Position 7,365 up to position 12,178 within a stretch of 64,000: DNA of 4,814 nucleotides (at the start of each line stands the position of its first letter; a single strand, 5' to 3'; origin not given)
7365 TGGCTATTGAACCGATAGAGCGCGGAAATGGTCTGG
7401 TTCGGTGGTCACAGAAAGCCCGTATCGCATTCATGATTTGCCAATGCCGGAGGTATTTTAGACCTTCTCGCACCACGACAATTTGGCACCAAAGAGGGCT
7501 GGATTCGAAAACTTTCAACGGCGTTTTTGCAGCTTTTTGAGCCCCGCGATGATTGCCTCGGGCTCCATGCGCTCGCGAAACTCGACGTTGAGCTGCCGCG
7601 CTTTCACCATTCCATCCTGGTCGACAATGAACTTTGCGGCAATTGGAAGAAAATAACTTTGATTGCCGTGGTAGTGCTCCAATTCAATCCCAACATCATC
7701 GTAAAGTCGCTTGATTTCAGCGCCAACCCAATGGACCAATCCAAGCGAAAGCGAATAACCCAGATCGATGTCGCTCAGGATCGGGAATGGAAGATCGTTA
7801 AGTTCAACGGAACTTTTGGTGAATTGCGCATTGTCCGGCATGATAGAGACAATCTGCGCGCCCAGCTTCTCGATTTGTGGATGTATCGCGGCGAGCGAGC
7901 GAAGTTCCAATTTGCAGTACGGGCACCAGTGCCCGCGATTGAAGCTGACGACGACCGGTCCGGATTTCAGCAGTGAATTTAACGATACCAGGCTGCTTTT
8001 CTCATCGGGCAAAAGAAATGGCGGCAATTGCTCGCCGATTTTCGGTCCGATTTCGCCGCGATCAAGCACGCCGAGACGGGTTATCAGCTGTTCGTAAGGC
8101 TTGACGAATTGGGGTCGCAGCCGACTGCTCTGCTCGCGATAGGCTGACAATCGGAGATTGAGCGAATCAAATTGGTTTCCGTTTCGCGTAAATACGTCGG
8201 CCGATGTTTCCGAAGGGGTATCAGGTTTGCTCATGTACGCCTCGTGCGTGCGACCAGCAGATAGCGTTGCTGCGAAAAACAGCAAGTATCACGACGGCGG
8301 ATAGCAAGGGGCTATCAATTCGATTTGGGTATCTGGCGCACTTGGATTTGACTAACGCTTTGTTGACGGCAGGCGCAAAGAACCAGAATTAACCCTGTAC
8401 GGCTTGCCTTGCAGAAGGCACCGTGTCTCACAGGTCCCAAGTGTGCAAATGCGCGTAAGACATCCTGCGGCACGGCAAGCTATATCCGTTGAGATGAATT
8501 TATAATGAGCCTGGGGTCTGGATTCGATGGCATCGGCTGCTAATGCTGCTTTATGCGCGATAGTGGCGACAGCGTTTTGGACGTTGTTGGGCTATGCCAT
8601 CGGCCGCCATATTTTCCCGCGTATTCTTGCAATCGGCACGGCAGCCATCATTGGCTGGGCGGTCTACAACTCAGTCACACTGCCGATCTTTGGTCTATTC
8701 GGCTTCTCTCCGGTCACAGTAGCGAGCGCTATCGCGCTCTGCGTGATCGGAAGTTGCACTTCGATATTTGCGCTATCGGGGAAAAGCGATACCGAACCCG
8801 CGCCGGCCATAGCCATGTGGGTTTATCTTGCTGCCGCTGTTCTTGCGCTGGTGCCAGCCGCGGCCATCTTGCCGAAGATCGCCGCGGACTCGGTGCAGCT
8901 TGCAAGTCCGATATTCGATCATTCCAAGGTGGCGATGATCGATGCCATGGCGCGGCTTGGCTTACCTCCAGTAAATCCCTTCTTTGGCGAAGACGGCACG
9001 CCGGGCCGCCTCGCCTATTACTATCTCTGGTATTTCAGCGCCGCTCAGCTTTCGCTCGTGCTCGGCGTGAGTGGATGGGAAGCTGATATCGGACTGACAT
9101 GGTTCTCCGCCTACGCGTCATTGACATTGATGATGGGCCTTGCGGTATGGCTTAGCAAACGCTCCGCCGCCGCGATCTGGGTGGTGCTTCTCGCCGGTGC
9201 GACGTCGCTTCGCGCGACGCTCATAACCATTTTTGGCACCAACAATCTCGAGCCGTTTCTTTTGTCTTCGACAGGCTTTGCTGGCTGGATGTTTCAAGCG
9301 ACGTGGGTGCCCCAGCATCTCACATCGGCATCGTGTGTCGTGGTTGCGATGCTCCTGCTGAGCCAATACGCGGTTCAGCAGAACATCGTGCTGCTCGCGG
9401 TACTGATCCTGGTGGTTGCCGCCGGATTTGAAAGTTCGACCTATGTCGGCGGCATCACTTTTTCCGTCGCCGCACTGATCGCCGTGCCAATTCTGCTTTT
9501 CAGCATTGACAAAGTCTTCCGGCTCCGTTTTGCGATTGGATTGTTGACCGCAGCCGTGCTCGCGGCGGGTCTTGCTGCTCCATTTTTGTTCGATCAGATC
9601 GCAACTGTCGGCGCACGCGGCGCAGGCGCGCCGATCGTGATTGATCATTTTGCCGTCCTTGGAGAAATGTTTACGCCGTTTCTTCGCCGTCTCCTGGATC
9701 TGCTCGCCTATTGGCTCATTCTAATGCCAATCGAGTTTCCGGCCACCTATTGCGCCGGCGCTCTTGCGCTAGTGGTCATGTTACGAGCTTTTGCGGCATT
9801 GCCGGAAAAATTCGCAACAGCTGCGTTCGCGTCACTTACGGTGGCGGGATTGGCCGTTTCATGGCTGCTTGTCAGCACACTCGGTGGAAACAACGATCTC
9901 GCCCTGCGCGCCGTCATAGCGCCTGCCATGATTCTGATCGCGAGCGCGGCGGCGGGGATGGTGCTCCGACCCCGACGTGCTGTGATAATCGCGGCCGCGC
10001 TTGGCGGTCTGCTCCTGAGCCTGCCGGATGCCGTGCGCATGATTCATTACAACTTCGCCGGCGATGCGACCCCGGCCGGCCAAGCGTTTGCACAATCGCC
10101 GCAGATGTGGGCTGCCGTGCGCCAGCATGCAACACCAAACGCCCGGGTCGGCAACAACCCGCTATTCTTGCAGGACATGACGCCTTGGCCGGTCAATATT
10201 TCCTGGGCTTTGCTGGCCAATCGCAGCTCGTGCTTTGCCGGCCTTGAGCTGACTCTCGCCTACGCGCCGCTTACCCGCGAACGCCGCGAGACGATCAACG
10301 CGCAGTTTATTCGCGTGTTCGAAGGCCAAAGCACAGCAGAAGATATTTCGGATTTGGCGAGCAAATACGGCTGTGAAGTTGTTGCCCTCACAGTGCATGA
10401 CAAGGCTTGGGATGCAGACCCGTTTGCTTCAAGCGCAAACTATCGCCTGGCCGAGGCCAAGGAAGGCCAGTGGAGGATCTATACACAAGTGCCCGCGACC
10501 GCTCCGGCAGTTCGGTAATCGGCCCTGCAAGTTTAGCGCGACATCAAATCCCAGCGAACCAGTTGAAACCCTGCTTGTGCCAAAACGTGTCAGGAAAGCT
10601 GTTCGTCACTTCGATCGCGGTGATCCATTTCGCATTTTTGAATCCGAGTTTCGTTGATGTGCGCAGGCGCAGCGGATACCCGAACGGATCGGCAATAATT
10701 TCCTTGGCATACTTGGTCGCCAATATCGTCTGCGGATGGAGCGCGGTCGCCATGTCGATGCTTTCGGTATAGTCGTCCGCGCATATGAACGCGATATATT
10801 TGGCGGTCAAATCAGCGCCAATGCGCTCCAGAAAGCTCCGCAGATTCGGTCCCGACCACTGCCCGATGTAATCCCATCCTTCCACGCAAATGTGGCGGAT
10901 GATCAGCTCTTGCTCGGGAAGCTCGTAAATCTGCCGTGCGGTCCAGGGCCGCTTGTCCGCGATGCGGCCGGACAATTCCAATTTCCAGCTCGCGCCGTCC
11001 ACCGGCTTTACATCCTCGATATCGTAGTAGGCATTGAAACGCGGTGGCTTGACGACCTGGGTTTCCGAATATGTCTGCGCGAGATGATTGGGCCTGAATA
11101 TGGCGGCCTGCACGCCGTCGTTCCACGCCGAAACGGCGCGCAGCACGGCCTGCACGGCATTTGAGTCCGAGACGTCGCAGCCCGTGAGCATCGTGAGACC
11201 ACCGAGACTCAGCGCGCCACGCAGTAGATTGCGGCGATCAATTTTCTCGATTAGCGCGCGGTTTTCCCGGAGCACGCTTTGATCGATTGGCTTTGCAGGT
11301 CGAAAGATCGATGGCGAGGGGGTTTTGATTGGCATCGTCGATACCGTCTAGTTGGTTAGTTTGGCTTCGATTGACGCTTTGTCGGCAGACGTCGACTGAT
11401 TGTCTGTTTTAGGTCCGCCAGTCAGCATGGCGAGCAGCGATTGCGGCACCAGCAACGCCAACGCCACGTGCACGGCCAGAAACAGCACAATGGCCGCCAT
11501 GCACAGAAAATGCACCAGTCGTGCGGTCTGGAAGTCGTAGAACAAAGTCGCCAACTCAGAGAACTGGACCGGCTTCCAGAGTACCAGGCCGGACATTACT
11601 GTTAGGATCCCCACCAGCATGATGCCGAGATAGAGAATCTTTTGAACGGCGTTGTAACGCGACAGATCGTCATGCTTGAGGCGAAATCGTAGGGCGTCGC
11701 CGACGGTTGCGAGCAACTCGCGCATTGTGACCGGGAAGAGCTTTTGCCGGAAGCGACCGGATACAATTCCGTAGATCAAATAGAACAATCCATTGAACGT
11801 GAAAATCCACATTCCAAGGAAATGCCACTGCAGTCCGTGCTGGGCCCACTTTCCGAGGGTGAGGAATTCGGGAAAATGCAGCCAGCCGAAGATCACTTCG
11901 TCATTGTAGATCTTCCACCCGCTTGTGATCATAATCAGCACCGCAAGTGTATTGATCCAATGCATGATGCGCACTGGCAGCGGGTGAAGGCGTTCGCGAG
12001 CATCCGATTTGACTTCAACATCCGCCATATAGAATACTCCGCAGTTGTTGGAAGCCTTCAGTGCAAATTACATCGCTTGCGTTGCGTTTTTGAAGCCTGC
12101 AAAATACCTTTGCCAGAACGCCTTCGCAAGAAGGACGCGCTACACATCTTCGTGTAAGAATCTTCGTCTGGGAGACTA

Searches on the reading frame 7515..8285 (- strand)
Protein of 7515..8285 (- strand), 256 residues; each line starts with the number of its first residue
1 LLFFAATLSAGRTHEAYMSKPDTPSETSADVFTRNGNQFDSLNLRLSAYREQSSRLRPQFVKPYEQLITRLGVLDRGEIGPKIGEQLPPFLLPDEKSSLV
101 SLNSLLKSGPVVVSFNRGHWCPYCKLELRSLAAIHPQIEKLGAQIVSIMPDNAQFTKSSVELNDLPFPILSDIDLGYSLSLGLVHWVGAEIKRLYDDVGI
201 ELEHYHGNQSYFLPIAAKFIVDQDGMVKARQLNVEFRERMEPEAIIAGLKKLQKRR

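Call 3: search_protein_families(library=pfam, proteins=[window:7515-8285:-], max_evalue=0.01)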
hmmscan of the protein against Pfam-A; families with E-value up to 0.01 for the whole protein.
window:7515-8285:- (256 aa): 2 families
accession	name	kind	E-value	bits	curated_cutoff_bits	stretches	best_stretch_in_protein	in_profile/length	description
PF00578.27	AhpC-TSA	-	3.3e-20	72.7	26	1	83-229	1-123/124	AhpC/TSA family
PF08534.16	Redoxin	-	5.9e-16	59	26.6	1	83-230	2-131/148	Redoxin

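Call 4: search_protein_families(library=ncbifam, proteins=[window:7515-8285:-], max_evalue=0.01)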
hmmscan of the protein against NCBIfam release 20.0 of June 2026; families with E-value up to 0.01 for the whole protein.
window:7515-8285:- (256 aa): 5 families
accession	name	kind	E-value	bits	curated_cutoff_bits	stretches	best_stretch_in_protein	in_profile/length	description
NF006960.0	PRK09437.1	equivalog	1.3e-06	28.5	140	1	82-180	5-102/156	thioredoxin-dependent thiol peroxidase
NF002854.0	PRK03147.1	subfamily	4.5e-06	26.7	170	1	82-173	37-127/176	thiol-disulfide oxidoreductase ResA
NF040769.1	SelL_rel_redox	subfamily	8.2e-05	22.3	120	1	87-174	3-91/173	SelL-related redox protein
NF040737.1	peroxi_PrxU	equivalog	0.0011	18.7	270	0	108-172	65-136/233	thioredoxin-dependent peroxiredoxin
NF053650.1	PerredPrxQDein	equivalog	0.0035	17.3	260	1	87-182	1-94/148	thioredoxin-dependent peroxiredoxin PrxQ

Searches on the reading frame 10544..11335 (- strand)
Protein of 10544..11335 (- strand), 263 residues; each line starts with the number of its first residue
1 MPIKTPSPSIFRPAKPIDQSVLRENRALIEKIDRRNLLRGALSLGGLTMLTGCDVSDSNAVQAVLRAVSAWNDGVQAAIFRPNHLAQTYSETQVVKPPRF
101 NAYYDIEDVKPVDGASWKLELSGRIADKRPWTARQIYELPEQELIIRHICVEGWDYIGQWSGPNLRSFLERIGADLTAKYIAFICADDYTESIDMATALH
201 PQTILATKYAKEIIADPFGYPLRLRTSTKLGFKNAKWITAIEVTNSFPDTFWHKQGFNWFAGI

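Call 27: search_protein_families(library=pfam, proteins=[window:10544-11335:-], max_evalue=0.001)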
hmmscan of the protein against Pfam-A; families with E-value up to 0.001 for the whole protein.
window:10544-11335:- (263 aa): 1 family
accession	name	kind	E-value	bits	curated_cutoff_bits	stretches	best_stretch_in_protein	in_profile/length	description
PF00174.25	Oxidored_molyb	-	3.3e-25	89.1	24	1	110-252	5-169/169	Oxidoreductase molybdopterin binding domain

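Call 67: search_protein_families(library=ncbifam, proteins=[window:10544-11335:-], max_evalue=0.00001)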
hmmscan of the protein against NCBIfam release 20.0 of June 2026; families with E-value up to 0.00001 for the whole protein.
window:10544-11335:- (263 aa): 3 families
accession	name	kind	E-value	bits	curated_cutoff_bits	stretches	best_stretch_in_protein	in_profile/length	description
NF003767.0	PRK05363.1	equivalog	5.4e-22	78.5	207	1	33-256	24-258/320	protein-methionine-sulfoxide reductase catalytic subunit MsrP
TIGR04555.1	sulfite_DH_soxC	equivalog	8.4e-07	28.3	420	1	158-245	168-256/408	sulfite dehydrogenase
NF052245.1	SorA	equivalog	7.8e-06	24.9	600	0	159-257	153-259/396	SorA family sulfite dehydrogenase catalytic subunit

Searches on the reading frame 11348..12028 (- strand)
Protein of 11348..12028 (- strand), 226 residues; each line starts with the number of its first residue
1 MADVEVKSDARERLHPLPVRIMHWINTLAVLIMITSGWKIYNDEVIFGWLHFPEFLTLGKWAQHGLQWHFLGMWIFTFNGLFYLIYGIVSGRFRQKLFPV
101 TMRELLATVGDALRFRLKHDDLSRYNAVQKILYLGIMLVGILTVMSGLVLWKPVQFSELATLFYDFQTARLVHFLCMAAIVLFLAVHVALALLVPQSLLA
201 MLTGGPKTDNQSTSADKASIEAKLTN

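Call 27: search_protein_families(library=pfam, proteins=[window:11348-12028:-], max_evalue=0.001)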
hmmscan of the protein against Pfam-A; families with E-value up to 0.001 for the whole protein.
window:11348-12028:- (226 aa): 1 family
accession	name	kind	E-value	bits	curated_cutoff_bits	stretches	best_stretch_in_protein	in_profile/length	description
PF01292.26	Ni_hydr_CYTB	-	8.8e-24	84.7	30.1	1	15-204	2-179/179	Prokaryotic cytochrome b561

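Call 67: search_protein_families(library=ncbifam, proteins=[window:11348-12028:-], max_evalue=0.00001)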
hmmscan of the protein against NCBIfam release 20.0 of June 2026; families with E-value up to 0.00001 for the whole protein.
window:11348-12028:- (226 aa): 3 families
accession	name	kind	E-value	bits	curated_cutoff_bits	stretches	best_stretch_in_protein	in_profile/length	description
TIGR02125.1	CytB-hydogenase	equivalog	2.6e-11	43.4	121.5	1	15-192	3-189/212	Ni/Fe-hydrogenase, b-type cytochrome subunit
TIGR01583.1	formate-DH-gamm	equivalog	7.3e-11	42.4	115.85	1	17-205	7-184/204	formate dehydrogenase subunit gamma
NF007924.0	PRK10639.1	equivalog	1.1e-07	31.9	341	1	17-204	12-184/211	formate dehydrogenase cytochrome b556 subunit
